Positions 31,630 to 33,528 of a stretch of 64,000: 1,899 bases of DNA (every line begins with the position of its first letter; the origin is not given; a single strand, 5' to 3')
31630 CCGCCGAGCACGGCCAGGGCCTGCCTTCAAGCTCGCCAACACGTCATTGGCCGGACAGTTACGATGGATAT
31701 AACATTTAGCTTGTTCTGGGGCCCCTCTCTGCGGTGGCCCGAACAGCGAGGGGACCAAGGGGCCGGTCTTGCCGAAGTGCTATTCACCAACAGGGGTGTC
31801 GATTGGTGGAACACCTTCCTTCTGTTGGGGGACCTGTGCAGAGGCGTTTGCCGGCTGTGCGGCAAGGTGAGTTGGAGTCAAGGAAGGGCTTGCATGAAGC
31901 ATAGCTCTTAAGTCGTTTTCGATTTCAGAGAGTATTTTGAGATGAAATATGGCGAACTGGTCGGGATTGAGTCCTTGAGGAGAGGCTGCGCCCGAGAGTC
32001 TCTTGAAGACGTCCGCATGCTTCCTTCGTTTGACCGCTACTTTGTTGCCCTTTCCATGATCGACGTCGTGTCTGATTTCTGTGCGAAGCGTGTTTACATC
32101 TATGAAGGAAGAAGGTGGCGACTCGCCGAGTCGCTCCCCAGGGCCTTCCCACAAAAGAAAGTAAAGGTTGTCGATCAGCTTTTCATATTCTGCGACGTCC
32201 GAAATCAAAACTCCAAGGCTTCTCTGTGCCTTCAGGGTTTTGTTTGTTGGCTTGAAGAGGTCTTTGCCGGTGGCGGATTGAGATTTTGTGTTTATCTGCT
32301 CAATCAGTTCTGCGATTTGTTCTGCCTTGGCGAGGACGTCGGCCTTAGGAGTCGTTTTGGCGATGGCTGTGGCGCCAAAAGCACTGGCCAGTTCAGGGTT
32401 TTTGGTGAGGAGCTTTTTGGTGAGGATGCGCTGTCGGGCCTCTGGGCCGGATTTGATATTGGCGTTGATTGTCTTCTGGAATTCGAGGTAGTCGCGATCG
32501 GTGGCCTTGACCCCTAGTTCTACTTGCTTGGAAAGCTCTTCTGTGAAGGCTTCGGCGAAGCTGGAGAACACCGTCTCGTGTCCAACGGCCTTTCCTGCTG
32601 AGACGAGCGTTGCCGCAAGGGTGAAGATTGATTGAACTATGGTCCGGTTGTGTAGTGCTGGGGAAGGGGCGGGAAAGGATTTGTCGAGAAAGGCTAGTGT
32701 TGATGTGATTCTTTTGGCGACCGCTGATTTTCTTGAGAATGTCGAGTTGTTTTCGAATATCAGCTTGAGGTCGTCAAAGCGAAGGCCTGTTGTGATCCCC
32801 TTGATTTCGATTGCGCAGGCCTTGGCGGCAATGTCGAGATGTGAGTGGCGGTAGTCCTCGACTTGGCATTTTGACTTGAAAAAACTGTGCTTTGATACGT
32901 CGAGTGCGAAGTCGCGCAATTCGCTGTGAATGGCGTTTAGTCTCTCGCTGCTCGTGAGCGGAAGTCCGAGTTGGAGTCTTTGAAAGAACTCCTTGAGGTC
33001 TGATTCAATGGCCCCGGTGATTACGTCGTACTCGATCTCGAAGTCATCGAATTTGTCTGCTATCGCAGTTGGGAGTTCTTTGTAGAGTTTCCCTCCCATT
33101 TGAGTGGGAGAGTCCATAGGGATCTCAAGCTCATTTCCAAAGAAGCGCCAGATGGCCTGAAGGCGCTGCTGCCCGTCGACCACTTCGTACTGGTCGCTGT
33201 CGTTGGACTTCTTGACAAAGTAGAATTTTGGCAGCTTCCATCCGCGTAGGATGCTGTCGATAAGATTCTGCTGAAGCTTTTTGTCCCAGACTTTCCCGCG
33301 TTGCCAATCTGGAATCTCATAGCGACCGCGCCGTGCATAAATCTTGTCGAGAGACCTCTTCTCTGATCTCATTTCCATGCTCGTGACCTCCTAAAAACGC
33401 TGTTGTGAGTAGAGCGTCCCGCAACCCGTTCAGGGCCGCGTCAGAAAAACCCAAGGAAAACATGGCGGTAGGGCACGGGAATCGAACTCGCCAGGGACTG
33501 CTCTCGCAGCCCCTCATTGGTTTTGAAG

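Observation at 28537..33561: tRNA-Sec-anchored integrated element flanked by a 66-bp direct repeat of the tRNA 3' end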

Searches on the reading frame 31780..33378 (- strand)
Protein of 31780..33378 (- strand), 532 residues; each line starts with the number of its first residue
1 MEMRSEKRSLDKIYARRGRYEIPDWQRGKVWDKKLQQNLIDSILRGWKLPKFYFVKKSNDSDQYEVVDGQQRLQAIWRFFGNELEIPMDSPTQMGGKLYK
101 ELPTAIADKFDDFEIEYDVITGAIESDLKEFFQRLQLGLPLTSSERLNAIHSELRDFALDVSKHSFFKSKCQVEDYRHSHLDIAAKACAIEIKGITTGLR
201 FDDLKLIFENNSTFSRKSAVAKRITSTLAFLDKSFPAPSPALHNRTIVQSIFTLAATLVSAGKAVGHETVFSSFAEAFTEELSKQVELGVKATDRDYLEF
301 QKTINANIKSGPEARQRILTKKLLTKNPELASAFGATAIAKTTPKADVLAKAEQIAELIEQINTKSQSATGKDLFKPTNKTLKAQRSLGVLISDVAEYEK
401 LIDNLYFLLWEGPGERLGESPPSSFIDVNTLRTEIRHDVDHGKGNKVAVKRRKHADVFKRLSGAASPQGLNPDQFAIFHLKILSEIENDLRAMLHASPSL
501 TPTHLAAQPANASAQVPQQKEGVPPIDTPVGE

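Call 9: search_protein_families(library=pfam, proteins=[window:31780-33378:-], max_evalue=0.01)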
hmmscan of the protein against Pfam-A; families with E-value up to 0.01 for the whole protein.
window:31780-33378:- (532 aa): 1 family
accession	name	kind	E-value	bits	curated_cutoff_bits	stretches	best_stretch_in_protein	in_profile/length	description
PF03235.19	GmrSD_N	-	2.1e-20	74.1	33.2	1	15-135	6-106/199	GmrSD restriction endonuclease, N-terminal domain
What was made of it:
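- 31780..33378 (-): 532-aa DUF262/GmrSD_N protein. It is the only compositionally foreign gene (GC about 0.51, GC3 0.59) and occupies the position where relatives have the integrase. Pfam PF03235, E=2e-20 (call 9).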

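Call 22: search_protein_families(library=ncbifam, proteins=[window:31780-33378:-], max_evalue=0.01)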
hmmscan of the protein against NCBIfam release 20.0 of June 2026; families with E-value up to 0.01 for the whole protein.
window:31780-33378:- (532 aa): 0 families

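Call 23: search_protein_families(library=padloc, proteins=[window:31780-33378:-], max_evalue=0.01)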
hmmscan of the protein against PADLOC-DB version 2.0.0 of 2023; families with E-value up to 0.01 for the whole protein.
window:31780-33378:- (532 aa): 17 families
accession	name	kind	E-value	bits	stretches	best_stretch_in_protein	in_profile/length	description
PDLC03877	NsnA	-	2.1e-27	94.4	1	3-197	46-249/385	-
PDLC03418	REase_II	-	1.9e-09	35.1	1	23-179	36-183/372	Type II restriction enzyme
PDLC04027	PD-T4-2_A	-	5.2e-09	33.6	1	22-82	55-114/363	-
PDLC02691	Orf5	-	5.3e-08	29.9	1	1-75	1-82/579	Orf5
PDLC02698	Orf5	-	9.7e-07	25.9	1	1-79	1-85/573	Orf5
PDLC04154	HEC-06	-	1.5e-06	25.2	1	3-75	7-84/569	-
PDLC02689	Orf5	-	3.7e-06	23.8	1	3-79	1-82/558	Orf5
PDLC04155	HEC-06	-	6.9e-06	22.8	1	4-75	6-82/562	-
PDLC02687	Orf5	-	1.1e-05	22.4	1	3-75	1-78/543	Orf5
PDLC02695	Orf5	-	1.8e-05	21.3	1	1-76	1-91/601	Orf5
PDLC02690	Orf5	-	3.9e-05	20.7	1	15-77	5-73/531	Orf5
PDLC04157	HEC-06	-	4e-05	20.4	1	6-76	10-85/558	-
PDLC04151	HEC-05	-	0.00046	17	0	17-54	37-74/600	-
PDLC04150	HEC-05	-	0.00055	16.9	0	16-56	18-58/583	-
PDLC04152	HEC-05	-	0.0021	14.7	1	13-60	13-64/566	-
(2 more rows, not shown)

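Call 34: search_protein_families(library=pfam, proteins=[window:31780-33378:-], max_evalue=10)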
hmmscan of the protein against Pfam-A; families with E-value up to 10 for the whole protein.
window:31780-33378:- (532 aa): 2 families
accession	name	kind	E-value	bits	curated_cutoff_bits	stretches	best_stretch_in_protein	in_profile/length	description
PF03235.19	GmrSD_N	-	2.1e-20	74.1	33.2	1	15-135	6-106/199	GmrSD restriction endonuclease, N-terminal domain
PF18081.7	FANC_SAP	-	0.19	12.4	23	1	323-350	10-36/51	Fanconi anemia-associated nuclease SAP domain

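Call 38: find_encoding_contigs(protein=window:31780-33378:-, flank=10000, max_places=4)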
Protein window:31780-33378:- (532 aa): 3 contigs read that carry it; 2 places shown.
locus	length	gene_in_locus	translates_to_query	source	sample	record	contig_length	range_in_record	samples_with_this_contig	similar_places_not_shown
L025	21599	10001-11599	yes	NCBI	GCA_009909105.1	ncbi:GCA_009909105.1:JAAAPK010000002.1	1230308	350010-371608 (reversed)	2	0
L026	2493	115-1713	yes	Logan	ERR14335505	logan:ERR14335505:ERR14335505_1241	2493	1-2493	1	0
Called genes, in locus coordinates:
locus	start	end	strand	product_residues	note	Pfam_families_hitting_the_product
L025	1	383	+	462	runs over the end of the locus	PF00072:Response_reg, PF00990:GGDEF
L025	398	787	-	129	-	PF22277:EncFtn-like, PF03232:COQ7 (weak), PF02915:Rubrerythrin (weak)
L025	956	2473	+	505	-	PF00512:HisKA, PF02518:HATPase_c, PF00072:Response_reg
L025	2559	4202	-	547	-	PF00118:Cpn60_TCP1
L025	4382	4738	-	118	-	PF00072:Response_reg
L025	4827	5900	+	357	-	PF13424:TPR_12 (faint), PF07719:TPR_2 (faint), PF13174:TPR_6 (faint), PF13371:TPR_9 (faint), PF13428:TPR_14 (faint), PF13432:TPR_16 (faint), PF14559:TPR_19 (weak), PF06262:Zincin_1, +4 more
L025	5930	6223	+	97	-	-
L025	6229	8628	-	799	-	PF12969:DUF3857, PF01841:Transglut_core (weak)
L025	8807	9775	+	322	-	PF02353:CMAS, PF01209:Ubie_methyltran, PF13489:Methyltransf_23, PF13847:Methyltransf_31, PF08241:Methyltransf_11, PF08242:Methyltransf_12, PF13649:Methyltransf_25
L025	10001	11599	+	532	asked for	PF03235:GmrSD_N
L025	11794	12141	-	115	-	PF03050:DDE_Tnp_IS66, PF13817:DDE_Tnp_IS66_C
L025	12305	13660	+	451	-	-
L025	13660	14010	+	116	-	PF09450:DUF2019 (weak)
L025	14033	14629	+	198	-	PF07791:Imm11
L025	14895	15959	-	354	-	PF13646:HEAT_2 (weak)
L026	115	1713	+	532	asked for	PF03235:GmrSD_N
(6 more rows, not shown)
